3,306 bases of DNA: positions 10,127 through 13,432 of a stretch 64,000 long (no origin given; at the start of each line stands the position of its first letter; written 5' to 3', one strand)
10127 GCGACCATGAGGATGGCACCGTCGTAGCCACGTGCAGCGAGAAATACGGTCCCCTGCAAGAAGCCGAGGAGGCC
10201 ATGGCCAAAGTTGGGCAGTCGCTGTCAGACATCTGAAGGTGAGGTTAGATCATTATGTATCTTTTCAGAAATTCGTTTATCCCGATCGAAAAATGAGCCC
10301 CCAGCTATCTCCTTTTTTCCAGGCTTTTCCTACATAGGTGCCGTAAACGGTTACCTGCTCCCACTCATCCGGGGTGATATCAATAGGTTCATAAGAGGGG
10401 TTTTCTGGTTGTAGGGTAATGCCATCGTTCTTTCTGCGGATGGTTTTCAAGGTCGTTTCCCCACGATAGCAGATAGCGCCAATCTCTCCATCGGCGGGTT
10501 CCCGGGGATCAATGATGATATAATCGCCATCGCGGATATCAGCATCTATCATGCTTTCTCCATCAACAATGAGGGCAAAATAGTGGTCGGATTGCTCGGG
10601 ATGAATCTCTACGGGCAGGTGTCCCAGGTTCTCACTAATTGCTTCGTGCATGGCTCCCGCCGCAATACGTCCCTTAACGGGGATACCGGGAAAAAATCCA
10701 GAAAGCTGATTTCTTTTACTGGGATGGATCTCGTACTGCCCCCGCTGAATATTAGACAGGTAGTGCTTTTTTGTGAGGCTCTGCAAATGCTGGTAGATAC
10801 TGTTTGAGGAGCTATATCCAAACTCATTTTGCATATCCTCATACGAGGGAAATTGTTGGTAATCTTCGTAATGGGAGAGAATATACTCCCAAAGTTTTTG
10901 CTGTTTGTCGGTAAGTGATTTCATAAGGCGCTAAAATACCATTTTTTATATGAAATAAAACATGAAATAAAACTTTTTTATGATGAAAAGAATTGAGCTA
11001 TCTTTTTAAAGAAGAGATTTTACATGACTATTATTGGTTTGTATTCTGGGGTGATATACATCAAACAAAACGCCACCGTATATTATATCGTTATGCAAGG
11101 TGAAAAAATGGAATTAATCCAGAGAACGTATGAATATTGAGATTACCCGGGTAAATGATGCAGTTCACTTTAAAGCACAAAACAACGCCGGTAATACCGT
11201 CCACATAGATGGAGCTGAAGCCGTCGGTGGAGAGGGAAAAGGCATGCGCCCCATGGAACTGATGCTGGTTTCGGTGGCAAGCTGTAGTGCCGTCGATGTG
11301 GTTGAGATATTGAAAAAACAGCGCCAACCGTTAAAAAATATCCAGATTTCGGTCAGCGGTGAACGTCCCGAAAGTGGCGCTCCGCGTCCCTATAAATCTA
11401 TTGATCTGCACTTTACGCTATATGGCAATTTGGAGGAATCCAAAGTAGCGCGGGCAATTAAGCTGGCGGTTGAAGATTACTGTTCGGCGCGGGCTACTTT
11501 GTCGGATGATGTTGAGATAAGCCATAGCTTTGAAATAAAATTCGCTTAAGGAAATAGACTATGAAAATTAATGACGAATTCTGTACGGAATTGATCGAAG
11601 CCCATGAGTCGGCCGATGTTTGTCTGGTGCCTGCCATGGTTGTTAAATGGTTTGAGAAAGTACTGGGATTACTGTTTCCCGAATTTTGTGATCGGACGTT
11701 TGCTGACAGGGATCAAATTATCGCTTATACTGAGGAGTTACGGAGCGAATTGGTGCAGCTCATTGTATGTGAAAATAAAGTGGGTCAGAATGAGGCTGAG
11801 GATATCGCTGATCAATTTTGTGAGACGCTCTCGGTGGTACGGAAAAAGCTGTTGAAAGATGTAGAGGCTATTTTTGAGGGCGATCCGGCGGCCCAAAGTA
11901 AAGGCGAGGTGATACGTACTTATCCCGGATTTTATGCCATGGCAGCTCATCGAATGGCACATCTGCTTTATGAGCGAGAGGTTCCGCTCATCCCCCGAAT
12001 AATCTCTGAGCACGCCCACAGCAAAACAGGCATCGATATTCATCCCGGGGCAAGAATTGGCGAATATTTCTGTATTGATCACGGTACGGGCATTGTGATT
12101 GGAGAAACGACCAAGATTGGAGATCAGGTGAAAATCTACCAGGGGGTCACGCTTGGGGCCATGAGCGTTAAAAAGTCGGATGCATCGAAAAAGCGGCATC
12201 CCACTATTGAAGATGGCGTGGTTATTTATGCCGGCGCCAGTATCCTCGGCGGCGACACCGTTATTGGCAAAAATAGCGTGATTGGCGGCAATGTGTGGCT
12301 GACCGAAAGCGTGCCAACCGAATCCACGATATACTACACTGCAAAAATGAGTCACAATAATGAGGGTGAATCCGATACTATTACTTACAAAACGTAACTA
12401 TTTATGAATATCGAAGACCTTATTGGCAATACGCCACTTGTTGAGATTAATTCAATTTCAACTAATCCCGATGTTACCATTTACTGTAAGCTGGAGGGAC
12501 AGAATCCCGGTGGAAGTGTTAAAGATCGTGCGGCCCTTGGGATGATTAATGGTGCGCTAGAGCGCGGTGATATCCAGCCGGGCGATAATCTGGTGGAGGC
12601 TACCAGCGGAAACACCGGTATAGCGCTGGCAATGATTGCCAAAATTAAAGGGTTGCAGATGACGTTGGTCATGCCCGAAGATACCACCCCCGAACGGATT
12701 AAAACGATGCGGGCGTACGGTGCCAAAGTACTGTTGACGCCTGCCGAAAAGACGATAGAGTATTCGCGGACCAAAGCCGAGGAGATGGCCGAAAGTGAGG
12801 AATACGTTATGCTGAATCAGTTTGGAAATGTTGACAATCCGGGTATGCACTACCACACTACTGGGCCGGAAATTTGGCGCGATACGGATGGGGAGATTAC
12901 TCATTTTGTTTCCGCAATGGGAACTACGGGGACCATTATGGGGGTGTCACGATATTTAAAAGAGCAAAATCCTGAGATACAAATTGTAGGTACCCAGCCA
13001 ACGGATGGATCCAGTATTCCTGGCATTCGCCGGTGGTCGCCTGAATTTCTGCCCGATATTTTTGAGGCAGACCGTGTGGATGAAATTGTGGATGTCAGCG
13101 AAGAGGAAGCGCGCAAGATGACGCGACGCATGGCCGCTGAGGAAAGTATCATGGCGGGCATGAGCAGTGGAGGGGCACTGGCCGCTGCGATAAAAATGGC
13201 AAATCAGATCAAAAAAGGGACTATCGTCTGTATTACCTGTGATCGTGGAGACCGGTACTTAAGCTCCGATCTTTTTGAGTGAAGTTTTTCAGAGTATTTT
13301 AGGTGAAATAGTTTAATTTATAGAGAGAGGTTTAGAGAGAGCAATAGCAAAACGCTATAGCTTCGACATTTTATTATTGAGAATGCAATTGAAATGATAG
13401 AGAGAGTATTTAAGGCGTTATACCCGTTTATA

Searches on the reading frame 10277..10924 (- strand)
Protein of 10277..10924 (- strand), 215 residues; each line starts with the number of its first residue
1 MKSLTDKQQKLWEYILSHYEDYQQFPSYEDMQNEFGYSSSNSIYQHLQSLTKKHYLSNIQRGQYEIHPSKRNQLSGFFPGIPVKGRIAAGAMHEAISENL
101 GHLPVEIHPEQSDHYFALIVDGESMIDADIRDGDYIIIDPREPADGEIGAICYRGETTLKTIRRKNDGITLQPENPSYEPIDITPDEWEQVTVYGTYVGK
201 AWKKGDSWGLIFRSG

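Call 60: search_protein_families(library=pfam, proteins=[window:10277-10924:-], max_evalue=0.00001)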
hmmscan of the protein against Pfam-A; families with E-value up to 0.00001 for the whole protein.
window:10277-10924:- (215 aa): 3 families
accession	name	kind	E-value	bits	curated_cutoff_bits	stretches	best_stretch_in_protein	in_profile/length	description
PF00717.28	Peptidase_S24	-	3.1e-24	85.4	23.3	1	82-197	1-115/116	Peptidase S24-like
PF01726.22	LexA_DNA_bind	-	1.3e-09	38.2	23.7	1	1-57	1-57/65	LexA DNA binding domain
PF13730.12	HTH_36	-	2.6e-06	27.6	25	1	4-56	3-55/55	Helix-turn-helix domain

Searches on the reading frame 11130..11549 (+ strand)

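Call 60: search_protein_families(library=pfam, proteins=[window:11130-11549:+], max_evalue=0.00001)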
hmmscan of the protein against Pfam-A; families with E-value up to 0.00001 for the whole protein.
window:11130-11549:+ (139 aa): 1 family
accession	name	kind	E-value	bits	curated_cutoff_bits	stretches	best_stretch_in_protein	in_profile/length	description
PF02566.24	OsmC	-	4.7e-18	65.9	27.5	1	34-132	1-99/100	OsmC-like protein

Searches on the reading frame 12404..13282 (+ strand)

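Call 61: search_protein_families(library=pfam, proteins=[window:12404-13282:+], max_evalue=0.00001)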
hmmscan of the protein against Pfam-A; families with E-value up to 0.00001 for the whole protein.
window:12404-13282:+ (292 aa): 1 family
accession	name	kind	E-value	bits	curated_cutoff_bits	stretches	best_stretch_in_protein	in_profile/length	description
PF00291.31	PALP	-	6.4e-77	259.2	35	1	3-280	1-295/295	Pyridoxal-phosphate dependent enzyme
